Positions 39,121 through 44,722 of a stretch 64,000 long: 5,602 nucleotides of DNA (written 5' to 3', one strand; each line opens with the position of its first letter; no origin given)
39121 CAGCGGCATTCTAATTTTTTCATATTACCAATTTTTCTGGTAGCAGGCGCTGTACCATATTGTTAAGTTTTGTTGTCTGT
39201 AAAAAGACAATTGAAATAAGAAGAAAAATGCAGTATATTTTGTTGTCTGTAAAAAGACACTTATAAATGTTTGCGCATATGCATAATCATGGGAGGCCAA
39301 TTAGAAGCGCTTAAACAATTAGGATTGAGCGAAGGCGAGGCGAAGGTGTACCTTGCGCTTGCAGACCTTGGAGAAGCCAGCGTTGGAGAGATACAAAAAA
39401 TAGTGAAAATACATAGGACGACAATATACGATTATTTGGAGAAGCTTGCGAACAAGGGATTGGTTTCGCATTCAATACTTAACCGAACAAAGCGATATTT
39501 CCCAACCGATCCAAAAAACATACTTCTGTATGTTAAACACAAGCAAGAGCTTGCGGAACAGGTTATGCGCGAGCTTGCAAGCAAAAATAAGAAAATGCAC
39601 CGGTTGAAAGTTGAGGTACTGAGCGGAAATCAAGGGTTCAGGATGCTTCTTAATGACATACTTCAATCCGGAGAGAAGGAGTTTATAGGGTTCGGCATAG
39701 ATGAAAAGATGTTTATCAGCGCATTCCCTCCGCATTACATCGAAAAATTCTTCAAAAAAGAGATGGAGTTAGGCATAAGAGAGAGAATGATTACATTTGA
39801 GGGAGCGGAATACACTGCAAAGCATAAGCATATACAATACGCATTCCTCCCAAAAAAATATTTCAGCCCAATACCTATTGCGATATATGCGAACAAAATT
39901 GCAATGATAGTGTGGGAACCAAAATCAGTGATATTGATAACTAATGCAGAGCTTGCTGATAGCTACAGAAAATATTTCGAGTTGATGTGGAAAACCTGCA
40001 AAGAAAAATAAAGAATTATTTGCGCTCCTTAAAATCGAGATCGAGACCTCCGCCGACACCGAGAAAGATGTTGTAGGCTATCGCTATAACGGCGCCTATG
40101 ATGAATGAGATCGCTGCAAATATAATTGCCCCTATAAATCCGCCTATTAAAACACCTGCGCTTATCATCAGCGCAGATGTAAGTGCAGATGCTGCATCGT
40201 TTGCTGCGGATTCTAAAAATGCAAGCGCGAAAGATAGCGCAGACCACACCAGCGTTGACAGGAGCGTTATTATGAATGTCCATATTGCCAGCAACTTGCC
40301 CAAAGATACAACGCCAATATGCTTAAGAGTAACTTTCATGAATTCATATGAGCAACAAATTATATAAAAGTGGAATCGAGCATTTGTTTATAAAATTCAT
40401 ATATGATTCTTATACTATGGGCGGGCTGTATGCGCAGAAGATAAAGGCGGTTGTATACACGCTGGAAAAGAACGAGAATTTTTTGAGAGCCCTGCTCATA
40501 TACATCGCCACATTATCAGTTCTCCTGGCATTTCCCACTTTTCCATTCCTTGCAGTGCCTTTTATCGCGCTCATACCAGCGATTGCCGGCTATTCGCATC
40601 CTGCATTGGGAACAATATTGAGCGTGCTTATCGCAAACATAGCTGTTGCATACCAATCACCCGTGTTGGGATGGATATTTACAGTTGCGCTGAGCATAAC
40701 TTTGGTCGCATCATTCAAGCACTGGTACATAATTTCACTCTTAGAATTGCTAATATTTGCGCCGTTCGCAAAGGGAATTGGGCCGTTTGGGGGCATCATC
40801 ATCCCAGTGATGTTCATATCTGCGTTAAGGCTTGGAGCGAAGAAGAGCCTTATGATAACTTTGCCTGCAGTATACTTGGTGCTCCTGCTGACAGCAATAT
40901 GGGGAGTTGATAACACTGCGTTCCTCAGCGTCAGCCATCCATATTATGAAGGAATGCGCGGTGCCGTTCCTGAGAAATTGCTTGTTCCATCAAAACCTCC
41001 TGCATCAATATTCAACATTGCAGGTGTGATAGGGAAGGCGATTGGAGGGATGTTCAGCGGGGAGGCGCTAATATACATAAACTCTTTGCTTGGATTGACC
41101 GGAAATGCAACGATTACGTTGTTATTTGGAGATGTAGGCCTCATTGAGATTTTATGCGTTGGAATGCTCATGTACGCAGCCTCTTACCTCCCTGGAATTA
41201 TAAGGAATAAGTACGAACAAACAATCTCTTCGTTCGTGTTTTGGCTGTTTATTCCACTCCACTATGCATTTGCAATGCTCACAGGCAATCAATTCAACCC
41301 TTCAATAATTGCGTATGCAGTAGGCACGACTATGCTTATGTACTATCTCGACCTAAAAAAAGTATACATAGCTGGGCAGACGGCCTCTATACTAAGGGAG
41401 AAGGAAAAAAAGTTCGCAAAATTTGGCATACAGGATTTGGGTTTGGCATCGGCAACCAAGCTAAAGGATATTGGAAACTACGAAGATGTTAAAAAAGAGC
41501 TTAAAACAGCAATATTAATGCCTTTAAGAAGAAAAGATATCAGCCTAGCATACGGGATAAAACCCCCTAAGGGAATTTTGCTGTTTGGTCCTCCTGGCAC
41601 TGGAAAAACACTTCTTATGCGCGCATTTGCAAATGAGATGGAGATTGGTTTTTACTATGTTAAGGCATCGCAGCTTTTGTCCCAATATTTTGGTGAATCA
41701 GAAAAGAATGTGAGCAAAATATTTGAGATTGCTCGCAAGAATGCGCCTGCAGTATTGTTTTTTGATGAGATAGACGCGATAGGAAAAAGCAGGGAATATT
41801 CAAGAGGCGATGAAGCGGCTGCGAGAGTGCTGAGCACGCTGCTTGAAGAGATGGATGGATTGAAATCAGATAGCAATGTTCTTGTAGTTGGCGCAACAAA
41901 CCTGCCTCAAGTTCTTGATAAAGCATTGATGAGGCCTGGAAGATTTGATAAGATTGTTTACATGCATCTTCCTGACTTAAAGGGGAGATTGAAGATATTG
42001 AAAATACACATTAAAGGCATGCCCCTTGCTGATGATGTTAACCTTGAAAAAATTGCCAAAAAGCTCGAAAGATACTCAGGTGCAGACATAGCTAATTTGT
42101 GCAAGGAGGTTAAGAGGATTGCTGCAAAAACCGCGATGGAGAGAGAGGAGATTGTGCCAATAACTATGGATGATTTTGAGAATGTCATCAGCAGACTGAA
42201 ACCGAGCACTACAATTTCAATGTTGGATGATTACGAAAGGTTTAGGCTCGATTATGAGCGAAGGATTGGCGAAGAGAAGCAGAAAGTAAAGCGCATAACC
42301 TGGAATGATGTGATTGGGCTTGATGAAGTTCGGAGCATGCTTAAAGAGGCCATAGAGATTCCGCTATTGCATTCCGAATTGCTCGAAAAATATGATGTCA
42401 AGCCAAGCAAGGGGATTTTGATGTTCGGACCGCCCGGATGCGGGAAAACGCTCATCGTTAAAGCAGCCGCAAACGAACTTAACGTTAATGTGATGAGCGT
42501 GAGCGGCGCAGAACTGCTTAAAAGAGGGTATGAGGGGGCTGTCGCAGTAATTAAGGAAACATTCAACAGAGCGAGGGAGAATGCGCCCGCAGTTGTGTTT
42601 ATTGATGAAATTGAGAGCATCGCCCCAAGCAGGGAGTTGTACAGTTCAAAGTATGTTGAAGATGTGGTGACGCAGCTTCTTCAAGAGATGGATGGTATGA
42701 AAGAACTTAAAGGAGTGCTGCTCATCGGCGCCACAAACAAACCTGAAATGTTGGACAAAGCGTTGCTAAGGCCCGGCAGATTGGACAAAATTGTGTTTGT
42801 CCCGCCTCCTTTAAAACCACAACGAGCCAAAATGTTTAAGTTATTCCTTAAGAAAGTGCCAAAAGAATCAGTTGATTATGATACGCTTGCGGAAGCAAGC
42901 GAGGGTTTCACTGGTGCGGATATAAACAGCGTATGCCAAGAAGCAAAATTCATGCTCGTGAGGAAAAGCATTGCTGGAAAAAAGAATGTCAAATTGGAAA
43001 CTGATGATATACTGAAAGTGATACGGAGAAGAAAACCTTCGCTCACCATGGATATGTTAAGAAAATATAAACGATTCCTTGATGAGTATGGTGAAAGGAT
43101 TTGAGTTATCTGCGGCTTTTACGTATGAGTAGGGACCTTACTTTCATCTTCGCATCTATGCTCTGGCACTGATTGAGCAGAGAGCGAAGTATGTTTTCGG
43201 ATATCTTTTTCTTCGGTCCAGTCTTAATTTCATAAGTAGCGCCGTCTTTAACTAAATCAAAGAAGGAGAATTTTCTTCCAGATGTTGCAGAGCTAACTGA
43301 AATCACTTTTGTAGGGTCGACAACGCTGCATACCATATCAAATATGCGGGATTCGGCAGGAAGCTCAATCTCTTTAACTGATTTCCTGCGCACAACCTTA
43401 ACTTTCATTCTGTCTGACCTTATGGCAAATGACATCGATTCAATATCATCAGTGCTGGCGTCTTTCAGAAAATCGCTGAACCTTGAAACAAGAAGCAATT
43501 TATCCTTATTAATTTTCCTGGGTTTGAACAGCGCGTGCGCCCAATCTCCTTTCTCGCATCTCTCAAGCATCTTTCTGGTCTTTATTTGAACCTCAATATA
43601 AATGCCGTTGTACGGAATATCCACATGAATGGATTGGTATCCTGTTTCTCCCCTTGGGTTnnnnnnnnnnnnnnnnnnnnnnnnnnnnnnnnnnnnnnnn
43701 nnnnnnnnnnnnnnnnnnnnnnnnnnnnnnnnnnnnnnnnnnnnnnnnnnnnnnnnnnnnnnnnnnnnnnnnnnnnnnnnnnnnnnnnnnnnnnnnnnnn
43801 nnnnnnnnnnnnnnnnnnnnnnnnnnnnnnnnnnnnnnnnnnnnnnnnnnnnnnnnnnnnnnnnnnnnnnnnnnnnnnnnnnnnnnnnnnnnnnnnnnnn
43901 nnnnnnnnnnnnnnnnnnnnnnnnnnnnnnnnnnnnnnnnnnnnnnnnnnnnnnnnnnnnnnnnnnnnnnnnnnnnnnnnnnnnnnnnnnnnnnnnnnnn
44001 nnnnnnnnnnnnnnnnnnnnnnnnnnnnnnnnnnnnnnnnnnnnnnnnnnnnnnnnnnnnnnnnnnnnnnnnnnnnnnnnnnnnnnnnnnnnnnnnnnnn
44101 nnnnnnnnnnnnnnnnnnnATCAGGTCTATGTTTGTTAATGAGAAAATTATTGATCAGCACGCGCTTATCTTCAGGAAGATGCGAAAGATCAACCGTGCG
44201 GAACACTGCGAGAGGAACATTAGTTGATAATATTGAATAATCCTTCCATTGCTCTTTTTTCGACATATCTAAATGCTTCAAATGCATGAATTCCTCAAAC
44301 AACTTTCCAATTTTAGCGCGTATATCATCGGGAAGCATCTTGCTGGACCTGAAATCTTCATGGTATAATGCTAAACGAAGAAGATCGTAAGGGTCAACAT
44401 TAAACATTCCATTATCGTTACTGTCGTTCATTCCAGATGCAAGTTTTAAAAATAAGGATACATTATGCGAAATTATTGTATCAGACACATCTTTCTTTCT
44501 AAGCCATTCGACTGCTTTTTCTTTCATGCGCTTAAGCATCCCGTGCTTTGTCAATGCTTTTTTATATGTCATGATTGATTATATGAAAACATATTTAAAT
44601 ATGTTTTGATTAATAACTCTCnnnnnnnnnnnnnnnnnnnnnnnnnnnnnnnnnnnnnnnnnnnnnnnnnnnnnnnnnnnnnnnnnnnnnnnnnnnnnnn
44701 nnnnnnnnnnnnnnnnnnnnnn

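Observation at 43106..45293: Long RelA/SpoT-homolog-like gene in an archaeon, paired divergently with a metallophosphoesterase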

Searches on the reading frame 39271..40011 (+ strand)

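Call 64: search_protein_families(library=pfam, proteins=[window:39271-40011:+], max_evalue=0.0001)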
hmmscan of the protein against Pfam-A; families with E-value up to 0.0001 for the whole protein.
window:39271-40011:+ (246 aa): 3 families
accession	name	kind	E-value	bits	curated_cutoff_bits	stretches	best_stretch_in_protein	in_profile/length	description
PF01978.25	TrmB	-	2.1e-17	63.1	25.6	1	14-82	1-68/68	Sugar-specific transcriptional regulator TrmB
PF03965.22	Penicillinase_R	-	6e-06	27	22.6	1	19-96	1-82/115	Penicillinase repressor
PF01022.26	HTH_5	-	3.8e-05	23.9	22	0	28-66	9-46/47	Bacterial regulatory protein, arsR family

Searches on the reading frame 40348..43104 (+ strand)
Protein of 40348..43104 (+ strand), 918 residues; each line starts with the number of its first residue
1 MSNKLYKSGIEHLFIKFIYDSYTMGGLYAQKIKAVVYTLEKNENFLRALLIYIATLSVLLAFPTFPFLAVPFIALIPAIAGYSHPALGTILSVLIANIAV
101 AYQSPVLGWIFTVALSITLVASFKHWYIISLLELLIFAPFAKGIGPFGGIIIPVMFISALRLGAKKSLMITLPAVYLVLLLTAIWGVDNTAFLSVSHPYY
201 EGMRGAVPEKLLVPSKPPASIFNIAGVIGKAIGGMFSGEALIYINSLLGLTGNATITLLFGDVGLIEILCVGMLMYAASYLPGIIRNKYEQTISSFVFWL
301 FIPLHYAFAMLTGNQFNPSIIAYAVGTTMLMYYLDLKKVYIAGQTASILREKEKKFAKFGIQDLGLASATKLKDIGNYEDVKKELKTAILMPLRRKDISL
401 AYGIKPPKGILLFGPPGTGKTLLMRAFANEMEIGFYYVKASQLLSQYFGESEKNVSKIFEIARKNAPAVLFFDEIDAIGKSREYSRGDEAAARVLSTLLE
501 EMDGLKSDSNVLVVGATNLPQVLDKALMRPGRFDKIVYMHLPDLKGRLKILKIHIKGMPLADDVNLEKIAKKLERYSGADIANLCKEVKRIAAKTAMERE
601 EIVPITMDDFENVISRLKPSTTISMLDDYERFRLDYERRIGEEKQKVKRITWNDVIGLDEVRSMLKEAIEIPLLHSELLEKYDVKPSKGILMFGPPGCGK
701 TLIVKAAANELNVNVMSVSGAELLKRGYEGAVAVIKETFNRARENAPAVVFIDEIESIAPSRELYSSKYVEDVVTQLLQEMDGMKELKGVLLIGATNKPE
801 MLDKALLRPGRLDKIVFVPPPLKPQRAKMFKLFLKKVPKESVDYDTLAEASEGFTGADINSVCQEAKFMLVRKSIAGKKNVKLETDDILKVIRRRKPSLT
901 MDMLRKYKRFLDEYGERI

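Call 3: search_protein_families(library=pfam, proteins=[window:40348-43104:+], max_evalue=1)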
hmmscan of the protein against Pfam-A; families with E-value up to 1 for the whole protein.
window:40348-43104:+ (918 aa): 51 families (the best 25 are shown)
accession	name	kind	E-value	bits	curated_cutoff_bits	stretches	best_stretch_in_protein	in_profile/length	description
PF00004.35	AAA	-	1.7e-82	274.8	21.2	2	410-540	1-130/131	ATPase family associated with various cellular activities (AAA)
PF17862.7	AAA_lid_3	-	4.2e-23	81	27.2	2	841-877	1-37/45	AAA+ lid domain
PF05496.18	RuvB_N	-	7.2e-15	55.5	27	2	686-806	32-149/159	Holliday junction DNA helicase RuvB P-loop domain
PF13173.12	AAA_14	-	1.3e-11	45.1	27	2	410-479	5-75/129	AAA domain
PF13191.12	AAA_16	-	1.7e-11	45.3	32.6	2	408-443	25-63/167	AAA ATPase domain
PF07724.20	AAA_2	-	2.1e-11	44.6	27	2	688-783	4-101/166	AAA domain (Cdc48 subfamily)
PF13401.12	AAA_22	-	9.4e-10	39.3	27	2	410-442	8-43/130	AAA domain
PF07728.20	AAA_5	-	3.4e-09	37.3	22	2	690-761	2-81/139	AAA domain (dynein-related subfamily)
PF09336.16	Vps4_C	-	5.8e-09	36.2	21.3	2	882-915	28-61/61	Vps4 C terminal oligomerisation domain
PF01637.24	ATPase_2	-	9.6e-08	32.5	33.2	2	677-782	10-106/225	ATPase domain predominantly from Archaea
PF12775.13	AAA_7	-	2.3e-07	31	25.8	2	684-777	30-129/181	P-loop containing dynein motor region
PF13238.12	AAA_18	-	1.2e-06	29.4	29.4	2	410-513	1-77/128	AAA domain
PF00910.28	RNA_helicase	-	2.4e-06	28.4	21.5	2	410-433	1-24/105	RNA helicase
PF20720.3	nSTAND3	-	2.4e-06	27.8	27.2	1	410-536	20-128/155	Novel STAND NTPase 3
PF06068.19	TIP49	-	2.9e-06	27.1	23.8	2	408-452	51-97/347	TIP49 P-loop domain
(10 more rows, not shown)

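Call 84: search_protein_families(library=padloc, proteins=[window:40348-43104:+], max_evalue=0.01)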
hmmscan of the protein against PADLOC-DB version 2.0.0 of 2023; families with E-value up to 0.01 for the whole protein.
window:40348-43104:+ (918 aa): 16 families
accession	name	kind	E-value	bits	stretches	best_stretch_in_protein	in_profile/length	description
PDLC02196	IetA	-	5.7e-78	260.9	2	380-593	96-302/374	-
PDLC04232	IetA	-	8e-70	233.8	2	369-617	79-320/330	-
PDLC02195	IetA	-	1.7e-63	213.3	2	389-604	119-328/395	-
PDLC04231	IetA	-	3.9e-37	126.5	2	395-533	105-238/262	-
PDLC00915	TRIP13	-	3.5e-25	87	2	380-614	36-288/302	TRIP13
PDLC00914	TRIP13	-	2.8e-22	77.6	2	411-623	75-298/302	TRIP13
PDLC04140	mad8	-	1.5e-11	42.4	2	403-624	23-151/314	mads_8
PDLC04789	PDC-S01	-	9.3e-06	22.9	0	399-478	9-85/375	-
PDLC02499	BrxF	-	2.9e-05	22.4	0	687-719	21-53/133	BrxF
PDLC04791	PDC-S01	-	4e-05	20.5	0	691-772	23-106/395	-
PDLC02350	AbiO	-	0.00011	19.1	0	688-762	193-273/468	AbiO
PDLC02372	Nhi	-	0.00014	18.7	0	682-761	198-278/470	-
PDLC03838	DolB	-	0.00021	18.6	0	349-478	115-241/375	-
PDLC00268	PtuA1|PtuA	-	0.0077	13.7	0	681-717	20-55/411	AAA ATPase domain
PDLC04213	HEC-02A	-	0.009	13.6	0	412-466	28-82/337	-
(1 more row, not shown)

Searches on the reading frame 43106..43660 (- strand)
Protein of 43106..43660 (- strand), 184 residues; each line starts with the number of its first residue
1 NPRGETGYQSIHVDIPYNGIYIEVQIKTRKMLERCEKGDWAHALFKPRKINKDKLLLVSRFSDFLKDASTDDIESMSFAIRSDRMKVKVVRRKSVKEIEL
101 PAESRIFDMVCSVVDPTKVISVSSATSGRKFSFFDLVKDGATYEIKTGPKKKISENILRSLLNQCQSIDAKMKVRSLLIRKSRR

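Call 85: search_protein_families(library=pfam, proteins=[window:43106-43660:-], max_evalue=1)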
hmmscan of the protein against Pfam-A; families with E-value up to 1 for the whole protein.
window:43106-43660:- (184 aa): 1 family
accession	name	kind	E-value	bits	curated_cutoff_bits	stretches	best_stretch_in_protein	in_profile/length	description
PF04607.23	RelA_SpoT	-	8.3e-06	26.5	27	1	5-47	66-110/113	Region found in RelA / SpoT proteins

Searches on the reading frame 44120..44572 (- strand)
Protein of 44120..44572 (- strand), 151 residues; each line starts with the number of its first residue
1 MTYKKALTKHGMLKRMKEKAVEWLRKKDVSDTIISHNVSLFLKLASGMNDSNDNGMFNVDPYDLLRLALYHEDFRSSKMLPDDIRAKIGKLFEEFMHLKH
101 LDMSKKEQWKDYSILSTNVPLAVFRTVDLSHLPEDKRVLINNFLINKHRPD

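Call 85: search_protein_families(library=pfam, proteins=[window:44120-44572:-], max_evalue=1)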
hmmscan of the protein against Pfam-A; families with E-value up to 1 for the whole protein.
window:44120-44572:- (151 aa): 0 families
